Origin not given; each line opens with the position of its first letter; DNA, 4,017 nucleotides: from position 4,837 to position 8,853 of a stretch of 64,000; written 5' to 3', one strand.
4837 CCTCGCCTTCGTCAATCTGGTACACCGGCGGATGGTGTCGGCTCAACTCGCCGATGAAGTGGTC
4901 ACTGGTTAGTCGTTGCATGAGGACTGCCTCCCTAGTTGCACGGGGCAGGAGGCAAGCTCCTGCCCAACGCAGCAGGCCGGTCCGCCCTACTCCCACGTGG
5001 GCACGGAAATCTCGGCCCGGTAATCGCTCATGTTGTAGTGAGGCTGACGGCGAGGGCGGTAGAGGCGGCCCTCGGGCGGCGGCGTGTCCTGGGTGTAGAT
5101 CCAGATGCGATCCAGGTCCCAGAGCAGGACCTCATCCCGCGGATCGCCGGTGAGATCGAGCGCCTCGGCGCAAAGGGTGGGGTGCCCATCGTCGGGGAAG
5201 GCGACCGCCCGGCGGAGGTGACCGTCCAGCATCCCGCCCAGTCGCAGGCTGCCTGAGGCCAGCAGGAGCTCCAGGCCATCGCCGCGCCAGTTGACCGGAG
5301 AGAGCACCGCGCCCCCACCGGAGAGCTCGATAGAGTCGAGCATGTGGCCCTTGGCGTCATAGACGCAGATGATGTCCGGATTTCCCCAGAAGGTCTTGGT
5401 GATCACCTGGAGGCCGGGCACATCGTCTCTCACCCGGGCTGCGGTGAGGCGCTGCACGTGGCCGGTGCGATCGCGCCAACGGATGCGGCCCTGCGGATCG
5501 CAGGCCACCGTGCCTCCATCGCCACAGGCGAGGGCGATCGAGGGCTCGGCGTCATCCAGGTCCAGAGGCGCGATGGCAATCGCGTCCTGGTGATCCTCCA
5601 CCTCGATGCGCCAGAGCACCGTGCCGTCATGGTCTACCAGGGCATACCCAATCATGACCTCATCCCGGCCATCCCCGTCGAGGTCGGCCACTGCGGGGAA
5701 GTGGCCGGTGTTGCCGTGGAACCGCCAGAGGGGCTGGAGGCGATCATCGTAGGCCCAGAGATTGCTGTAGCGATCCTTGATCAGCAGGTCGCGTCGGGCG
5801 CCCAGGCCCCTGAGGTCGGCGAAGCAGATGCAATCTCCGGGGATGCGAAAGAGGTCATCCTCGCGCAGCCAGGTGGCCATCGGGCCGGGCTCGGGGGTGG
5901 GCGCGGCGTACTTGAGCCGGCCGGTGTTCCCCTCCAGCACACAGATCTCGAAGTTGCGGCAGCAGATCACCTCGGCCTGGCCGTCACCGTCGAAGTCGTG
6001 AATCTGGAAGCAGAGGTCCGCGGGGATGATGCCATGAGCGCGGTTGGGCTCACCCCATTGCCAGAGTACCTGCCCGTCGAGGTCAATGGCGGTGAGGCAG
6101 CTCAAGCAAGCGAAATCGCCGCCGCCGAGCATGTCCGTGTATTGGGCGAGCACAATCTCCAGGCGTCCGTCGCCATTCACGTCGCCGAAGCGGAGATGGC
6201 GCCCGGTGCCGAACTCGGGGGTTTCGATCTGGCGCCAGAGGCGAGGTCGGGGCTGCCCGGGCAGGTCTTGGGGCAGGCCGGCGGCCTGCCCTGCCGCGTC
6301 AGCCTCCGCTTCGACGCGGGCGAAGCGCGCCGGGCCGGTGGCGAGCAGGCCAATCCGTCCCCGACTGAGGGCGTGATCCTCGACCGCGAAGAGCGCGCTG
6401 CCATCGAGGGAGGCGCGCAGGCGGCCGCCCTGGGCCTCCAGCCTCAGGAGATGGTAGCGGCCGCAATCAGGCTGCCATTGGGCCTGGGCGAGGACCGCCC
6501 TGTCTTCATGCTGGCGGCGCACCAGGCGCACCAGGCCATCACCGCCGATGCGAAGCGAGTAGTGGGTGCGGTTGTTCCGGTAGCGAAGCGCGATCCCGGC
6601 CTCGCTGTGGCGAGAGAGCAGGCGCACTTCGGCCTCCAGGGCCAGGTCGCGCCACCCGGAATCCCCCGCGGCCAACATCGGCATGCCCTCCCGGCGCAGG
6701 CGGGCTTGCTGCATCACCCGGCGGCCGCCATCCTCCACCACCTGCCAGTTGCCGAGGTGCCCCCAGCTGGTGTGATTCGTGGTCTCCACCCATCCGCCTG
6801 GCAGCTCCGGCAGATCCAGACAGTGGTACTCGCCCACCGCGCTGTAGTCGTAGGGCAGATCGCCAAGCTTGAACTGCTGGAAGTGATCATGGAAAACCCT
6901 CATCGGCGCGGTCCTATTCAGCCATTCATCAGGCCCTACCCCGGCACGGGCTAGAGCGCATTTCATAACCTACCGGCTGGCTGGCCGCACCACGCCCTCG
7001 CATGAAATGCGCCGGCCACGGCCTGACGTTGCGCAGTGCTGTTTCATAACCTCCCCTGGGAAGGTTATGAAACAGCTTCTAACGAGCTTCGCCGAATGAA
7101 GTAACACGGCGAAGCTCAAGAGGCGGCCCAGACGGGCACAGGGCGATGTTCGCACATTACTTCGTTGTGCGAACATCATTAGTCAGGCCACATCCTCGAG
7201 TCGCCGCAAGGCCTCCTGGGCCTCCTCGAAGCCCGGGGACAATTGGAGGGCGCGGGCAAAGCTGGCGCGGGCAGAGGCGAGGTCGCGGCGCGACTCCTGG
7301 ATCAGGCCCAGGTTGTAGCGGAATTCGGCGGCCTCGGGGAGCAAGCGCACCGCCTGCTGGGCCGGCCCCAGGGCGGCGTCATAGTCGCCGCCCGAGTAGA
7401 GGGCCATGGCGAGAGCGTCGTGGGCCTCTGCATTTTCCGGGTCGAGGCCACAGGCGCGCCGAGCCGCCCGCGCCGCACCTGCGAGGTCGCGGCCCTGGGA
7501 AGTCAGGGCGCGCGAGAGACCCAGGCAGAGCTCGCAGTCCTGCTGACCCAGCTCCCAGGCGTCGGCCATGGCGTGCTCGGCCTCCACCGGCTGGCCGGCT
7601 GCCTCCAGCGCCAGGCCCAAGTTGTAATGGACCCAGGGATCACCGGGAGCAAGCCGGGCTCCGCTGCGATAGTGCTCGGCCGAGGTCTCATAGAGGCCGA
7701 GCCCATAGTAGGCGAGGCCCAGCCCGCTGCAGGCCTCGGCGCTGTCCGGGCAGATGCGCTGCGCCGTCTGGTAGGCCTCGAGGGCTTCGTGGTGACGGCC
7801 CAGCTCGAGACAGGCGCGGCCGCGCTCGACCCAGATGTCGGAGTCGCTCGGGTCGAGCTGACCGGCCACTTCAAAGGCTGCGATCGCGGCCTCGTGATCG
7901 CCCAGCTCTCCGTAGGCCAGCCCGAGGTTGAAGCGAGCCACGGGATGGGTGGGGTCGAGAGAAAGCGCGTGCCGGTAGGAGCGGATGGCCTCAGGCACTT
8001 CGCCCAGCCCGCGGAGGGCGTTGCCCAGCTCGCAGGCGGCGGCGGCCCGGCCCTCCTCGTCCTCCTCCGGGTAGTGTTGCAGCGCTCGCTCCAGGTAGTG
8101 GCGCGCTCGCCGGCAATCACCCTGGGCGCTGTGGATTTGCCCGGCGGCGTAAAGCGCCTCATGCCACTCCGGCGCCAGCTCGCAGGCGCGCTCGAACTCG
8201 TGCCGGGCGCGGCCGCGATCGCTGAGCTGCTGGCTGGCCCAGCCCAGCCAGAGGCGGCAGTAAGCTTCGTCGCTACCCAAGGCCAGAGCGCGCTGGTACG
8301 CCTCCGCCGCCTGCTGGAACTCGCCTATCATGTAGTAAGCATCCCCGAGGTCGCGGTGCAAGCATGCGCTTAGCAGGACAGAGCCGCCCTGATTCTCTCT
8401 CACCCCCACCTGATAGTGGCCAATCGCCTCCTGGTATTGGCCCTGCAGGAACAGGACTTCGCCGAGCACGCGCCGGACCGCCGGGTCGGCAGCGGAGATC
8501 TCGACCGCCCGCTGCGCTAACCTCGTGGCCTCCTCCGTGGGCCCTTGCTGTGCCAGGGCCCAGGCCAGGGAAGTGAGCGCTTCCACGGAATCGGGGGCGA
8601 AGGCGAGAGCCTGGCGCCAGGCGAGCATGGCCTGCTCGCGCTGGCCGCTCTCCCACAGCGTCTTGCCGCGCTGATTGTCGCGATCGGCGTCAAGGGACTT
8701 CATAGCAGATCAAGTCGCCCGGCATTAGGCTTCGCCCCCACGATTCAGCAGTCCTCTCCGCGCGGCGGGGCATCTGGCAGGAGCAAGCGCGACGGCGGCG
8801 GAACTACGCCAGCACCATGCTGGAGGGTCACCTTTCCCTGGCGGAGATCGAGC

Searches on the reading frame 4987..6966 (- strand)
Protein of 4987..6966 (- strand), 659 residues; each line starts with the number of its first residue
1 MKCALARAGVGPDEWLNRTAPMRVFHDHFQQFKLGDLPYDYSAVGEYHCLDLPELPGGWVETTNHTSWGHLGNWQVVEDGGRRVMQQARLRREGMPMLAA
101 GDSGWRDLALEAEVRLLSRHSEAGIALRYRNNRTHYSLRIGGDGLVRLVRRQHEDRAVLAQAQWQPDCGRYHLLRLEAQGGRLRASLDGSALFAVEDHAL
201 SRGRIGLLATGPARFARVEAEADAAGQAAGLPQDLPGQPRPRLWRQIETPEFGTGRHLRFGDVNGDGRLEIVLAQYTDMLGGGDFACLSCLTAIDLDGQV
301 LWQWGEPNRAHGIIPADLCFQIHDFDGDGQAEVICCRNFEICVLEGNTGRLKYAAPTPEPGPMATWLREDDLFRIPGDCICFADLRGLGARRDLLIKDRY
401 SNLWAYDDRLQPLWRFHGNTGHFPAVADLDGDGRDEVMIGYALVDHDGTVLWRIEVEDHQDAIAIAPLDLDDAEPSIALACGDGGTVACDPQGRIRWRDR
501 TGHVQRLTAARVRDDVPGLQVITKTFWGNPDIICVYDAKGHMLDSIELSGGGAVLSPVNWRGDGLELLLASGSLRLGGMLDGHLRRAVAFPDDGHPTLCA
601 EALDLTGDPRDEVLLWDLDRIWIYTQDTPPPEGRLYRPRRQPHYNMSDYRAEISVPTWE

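Call 22: search_protein_families(library=pfam, proteins=[window:4987-6966:-], max_evalue=0.01)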
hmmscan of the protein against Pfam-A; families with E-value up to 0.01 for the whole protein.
window:4987-6966:- (659 aa): 3 families
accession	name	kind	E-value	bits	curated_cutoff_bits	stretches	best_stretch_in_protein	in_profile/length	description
PF21348.3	RGL11_C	-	5.3e-16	58.9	27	2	399-580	213-390/490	Rhamnogalacturonan lyase family 11, C-terminal domain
PF13517.12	FG-GAP_3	-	6e-14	52.8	26.9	0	246-272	34-60/61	FG-GAP-like repeat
PF01839.29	FG-GAP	-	2e-09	37.5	22.1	1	421-450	2-34/37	FG-GAP repeat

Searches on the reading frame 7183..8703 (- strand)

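Call 22: search_protein_families(library=pfam, proteins=[window:7183-8703:-], max_evalue=0.01)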
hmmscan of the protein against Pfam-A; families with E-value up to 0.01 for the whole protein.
window:7183-8703:- (506 aa): 33 families (the best 25 are shown)
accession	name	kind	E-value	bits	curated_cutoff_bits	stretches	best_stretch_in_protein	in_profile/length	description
PF07719.23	TPR_2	-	9.6e-65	209.9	27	7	289-320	2-33/34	Tetratricopeptide repeat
PF13414.12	TPR_11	-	4.7e-58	193.1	26.8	7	295-336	1-42/42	TPR repeat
PF00515.34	TPR_1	-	4.4e-54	178.7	27.8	5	289-320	2-33/34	Tetratricopeptide repeat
PF13432.12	TPR_16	-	1.4e-47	160.1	32.7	9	259-322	2-65/65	Tetratricopeptide repeat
PF13428.12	TPR_14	-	2.5e-41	136.3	23.5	6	289-328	2-41/44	Tetratricopeptide repeat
PF13181.12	TPR_8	-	3.3e-39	130.1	25.7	3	256-286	3-33/34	Tetratricopeptide repeat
PF13431.12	TPR_17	-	8.7e-37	122.8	24.4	2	243-274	2-33/34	Tetratricopeptide repeat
PF13424.12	TPR_12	-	1.1e-33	115.7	30.1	6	80-142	9-74/77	Tetratricopeptide repeat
PF14559.12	TPR_19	-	7.5e-31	106.7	25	6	234-291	5-62/68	Tetratricopeptide repeat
PF23914.1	TPR_CcmH_CycH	-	2.8e-27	95.9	42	3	362-458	56-154/158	Cytochrome c-type biogenesis protein H TPR domain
PF13174.12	TPR_6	-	5.8e-25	86.6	26.3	1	182-213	1-32/33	Tetratricopeptide repeat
PF12895.13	ANAPC3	-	2.6e-21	76.1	27.2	2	238-313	7-81/82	Anaphase-promoting complex, cyclosome, subunit 3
PF13176.12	TPR_7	-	3e-20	71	27.9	0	226-254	5-35/36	Tetratricopeptide repeat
PF13371.12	TPR_9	-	5.6e-17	62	35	3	264-324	5-65/73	Tetratricopeptide repeat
PF13374.12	TPR_10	-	3.9e-13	49.4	27.5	0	41-70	3-32/42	Tetratricopeptide repeat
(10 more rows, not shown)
